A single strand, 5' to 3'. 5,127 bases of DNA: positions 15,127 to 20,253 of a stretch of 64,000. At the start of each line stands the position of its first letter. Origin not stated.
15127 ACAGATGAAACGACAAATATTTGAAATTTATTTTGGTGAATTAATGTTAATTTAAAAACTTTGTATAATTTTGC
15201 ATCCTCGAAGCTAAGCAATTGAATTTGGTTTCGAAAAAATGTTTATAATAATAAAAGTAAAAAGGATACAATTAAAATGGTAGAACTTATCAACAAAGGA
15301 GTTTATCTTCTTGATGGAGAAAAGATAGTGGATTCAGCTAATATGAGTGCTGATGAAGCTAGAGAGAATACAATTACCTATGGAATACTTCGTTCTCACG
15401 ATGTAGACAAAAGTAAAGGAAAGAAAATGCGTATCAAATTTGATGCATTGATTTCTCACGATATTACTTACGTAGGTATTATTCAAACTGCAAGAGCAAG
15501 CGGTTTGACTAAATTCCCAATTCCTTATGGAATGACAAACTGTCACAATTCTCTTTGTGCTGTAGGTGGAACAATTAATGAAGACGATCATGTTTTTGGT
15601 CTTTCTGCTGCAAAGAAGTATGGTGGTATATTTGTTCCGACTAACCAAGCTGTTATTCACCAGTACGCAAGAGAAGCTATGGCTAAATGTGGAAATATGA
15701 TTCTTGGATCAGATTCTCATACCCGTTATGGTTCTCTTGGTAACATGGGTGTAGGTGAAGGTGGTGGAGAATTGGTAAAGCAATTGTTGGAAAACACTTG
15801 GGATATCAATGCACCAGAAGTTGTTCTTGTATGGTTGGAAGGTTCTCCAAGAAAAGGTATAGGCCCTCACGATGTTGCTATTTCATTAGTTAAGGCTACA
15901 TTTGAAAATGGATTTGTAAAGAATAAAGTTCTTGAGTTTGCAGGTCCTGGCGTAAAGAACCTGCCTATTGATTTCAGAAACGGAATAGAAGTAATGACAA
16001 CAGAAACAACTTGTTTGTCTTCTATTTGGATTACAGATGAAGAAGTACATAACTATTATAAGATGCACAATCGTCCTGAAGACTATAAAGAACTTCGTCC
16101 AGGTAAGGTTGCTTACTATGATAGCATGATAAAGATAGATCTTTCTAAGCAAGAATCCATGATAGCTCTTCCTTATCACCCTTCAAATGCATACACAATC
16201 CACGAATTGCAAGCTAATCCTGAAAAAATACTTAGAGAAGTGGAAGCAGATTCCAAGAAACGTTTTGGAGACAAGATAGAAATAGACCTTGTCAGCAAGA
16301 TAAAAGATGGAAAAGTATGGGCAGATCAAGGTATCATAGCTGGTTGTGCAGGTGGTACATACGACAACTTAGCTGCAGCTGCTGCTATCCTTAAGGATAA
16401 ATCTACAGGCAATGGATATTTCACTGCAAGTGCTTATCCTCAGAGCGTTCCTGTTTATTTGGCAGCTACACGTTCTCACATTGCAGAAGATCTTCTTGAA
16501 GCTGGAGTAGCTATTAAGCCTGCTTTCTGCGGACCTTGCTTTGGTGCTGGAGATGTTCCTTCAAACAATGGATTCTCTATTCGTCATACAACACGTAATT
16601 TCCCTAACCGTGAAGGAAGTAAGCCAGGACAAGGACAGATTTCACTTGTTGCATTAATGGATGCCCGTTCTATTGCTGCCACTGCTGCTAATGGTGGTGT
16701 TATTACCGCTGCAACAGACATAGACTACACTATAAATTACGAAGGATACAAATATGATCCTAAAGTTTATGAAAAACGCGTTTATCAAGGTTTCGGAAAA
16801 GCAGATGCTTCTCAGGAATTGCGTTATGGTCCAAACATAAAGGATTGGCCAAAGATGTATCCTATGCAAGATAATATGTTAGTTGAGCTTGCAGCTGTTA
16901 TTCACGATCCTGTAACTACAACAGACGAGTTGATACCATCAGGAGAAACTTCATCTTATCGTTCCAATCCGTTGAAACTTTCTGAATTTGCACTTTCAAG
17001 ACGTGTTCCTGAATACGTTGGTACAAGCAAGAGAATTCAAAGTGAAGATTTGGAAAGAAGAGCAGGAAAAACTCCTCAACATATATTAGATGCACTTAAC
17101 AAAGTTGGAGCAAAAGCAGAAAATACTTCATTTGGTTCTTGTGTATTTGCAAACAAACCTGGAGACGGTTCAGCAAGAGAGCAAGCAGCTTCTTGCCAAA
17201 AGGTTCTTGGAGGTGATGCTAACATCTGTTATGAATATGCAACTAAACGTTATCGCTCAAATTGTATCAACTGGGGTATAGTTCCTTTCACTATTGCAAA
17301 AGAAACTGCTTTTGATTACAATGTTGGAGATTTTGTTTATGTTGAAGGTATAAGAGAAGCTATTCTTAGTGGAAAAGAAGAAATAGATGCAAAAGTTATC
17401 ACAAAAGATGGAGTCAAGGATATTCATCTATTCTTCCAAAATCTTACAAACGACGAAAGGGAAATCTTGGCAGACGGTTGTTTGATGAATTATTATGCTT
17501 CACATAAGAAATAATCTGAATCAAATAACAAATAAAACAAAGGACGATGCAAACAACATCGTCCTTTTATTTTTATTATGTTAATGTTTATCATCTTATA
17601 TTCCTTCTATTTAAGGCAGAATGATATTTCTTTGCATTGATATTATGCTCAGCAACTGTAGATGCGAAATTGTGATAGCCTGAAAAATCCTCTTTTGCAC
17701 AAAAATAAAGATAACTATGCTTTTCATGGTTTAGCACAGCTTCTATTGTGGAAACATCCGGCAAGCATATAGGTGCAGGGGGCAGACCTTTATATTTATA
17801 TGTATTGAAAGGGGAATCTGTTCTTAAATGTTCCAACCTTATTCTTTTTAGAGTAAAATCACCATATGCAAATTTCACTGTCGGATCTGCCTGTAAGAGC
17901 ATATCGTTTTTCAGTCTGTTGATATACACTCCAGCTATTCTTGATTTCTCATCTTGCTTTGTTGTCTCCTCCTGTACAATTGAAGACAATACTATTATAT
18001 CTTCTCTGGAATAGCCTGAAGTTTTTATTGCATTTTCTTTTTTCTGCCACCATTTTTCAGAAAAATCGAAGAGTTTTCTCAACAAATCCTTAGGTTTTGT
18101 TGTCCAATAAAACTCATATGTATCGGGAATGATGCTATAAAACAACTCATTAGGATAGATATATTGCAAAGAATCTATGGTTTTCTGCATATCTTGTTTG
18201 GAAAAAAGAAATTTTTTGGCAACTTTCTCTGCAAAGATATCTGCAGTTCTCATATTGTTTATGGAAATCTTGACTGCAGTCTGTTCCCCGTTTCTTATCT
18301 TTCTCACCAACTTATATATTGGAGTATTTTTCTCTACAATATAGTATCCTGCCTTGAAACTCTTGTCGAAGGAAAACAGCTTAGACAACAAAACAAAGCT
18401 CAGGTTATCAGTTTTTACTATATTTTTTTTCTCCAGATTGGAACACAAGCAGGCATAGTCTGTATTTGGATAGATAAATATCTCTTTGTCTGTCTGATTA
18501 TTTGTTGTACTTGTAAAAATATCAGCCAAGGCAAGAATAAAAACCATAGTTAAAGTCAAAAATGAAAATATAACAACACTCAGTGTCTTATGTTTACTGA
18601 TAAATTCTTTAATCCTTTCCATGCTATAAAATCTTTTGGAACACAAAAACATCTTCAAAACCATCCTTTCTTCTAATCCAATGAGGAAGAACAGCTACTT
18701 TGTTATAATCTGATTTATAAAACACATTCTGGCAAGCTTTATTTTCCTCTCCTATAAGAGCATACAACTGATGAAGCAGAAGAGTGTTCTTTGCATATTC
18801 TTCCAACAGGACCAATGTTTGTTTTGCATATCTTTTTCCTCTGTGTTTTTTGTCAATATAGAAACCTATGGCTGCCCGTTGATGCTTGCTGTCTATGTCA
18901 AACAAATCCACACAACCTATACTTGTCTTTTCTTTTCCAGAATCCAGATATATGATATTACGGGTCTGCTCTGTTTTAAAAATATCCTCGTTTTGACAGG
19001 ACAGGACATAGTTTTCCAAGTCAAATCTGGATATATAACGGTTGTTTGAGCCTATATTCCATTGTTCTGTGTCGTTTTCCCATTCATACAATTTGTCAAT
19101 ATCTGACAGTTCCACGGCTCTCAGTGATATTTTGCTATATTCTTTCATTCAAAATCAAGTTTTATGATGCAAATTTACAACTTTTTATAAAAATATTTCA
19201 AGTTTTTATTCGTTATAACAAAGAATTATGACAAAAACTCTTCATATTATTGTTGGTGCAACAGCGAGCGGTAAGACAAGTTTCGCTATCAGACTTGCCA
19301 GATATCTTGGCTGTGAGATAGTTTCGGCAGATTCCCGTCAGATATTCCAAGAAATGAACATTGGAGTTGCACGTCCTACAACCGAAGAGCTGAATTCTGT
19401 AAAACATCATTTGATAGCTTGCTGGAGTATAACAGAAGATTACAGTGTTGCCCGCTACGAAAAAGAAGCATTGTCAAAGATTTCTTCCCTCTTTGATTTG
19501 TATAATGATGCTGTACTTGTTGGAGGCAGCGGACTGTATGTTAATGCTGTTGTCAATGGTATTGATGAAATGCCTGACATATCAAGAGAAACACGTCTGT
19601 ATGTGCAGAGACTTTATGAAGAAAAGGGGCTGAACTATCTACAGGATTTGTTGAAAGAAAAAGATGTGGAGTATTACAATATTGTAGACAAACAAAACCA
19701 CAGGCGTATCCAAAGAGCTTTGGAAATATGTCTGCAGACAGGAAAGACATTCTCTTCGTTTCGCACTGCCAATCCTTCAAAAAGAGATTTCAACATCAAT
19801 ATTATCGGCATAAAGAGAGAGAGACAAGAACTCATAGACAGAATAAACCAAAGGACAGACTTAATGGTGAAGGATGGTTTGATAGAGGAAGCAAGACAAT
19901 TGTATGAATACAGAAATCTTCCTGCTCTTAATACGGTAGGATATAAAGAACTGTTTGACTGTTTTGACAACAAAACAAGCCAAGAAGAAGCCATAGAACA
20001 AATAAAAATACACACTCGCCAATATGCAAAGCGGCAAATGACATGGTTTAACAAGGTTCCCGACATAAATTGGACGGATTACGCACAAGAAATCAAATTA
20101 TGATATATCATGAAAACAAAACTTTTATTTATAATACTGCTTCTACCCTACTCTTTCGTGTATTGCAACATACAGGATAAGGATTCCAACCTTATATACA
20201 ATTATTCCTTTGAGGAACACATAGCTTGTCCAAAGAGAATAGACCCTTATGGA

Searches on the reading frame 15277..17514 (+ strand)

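Call 58: search_protein_families(library=pfam, proteins=[window:15277-17514:+], max_evalue=0.00001)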
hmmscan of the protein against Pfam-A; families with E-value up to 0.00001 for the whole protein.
window:15277-17514:+ (745 aa): 1 family
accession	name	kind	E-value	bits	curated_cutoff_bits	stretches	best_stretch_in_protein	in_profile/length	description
PF00330.25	Aconitase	-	1.6e-81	275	28.7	1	37-467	3-462/463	Aconitase family (aconitate hydratase)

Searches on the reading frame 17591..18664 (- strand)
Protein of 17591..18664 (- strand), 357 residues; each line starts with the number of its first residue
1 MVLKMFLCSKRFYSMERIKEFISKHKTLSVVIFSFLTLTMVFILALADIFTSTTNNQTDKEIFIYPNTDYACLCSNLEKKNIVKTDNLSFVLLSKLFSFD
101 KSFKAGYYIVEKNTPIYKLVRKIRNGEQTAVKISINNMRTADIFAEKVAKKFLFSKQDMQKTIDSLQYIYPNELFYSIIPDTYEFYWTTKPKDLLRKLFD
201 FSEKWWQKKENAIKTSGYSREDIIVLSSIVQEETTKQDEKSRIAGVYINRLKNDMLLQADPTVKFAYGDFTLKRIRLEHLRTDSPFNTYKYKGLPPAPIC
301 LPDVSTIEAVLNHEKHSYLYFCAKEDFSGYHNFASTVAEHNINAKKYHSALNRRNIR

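Call 58: search_protein_families(library=pfam, proteins=[window:17591-18664:-], max_evalue=0.00001)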
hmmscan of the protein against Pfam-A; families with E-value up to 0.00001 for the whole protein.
window:17591-18664:- (357 aa): 1 family
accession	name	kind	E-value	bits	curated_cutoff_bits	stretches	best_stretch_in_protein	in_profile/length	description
PF02618.21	YceG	-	1.4e-73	248.2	32.4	1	64-346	3-275/275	YceG-like family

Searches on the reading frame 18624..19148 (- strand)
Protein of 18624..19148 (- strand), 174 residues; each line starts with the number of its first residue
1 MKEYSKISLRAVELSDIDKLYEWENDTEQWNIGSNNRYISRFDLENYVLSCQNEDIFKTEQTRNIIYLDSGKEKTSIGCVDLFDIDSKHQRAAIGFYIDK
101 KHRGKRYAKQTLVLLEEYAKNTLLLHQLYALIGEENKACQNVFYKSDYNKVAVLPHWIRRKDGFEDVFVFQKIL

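Call 58: search_protein_families(library=pfam, proteins=[window:18624-19148:-], max_evalue=0.00001)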
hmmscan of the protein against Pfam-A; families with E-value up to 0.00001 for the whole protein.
window:18624-19148:- (174 aa): 2 families
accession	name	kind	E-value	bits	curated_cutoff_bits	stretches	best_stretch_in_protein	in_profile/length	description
PF13302.13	Acetyltransf_3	-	7.9e-15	56.2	25.4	1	7-146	2-135/138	Acetyltransferase (GNAT) domain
PF00583.31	Acetyltransf_1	-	1.2e-07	32.4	20.7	1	49-145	23-113/116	Acetyltransferase (GNAT) family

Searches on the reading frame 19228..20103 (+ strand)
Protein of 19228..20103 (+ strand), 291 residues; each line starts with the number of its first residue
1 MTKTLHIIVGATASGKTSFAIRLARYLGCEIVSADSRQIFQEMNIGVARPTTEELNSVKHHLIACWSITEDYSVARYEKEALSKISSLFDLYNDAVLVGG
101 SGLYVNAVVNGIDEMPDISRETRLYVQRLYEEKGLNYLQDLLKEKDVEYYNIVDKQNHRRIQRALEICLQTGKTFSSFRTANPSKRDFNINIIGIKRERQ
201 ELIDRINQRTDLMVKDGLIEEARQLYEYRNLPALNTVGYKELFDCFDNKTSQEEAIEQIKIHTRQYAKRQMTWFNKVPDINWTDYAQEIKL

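Call 58: search_protein_families(library=pfam, proteins=[window:19228-20103:+], max_evalue=0.00001)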
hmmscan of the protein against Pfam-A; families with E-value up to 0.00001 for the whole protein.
window:19228-20103:+ (291 aa): 2 families
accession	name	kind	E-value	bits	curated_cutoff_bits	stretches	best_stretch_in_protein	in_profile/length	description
PF01715.23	IPPT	-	5.5e-77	259.2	23.6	1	38-276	1-242/243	IPP transferase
PF01745.22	IPT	-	5.1e-13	49.4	20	1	4-102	2-100/233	Isopentenyl transferase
